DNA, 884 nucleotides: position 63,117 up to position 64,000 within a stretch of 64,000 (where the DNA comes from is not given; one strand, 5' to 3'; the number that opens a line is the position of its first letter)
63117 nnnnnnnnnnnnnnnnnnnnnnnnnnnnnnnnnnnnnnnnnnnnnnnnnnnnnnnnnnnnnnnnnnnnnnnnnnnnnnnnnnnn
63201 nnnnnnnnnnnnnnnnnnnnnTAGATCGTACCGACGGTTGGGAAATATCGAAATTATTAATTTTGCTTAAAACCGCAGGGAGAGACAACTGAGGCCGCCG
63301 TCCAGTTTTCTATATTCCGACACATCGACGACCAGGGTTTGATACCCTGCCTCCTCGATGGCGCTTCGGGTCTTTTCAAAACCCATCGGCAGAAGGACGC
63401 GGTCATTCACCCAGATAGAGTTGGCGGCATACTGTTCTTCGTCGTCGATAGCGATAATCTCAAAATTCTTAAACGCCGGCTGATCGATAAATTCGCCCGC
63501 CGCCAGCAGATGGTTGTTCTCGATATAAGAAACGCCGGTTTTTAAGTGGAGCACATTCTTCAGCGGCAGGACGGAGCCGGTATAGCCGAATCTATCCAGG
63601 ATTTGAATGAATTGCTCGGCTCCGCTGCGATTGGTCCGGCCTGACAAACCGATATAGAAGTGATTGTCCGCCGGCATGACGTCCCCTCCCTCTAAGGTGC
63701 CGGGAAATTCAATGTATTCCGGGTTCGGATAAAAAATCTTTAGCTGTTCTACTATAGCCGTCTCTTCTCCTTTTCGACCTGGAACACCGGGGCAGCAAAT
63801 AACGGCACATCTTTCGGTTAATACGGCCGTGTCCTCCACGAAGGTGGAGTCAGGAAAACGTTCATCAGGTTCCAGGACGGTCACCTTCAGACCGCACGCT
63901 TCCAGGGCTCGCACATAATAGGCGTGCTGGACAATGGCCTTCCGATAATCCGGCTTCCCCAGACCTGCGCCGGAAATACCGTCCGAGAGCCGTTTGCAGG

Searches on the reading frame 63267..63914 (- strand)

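Call 16: search_protein_families(library=pfam, proteins=[window:63267-63914:-], max_evalue=0.0001)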
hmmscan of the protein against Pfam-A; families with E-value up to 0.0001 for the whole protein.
window:63267-63914:- (215 aa): 1 family
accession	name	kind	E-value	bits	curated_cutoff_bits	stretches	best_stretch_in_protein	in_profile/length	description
PF02274.22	ADI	-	5.9e-06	26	22.8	1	71-159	183-275/377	Arginine deiminase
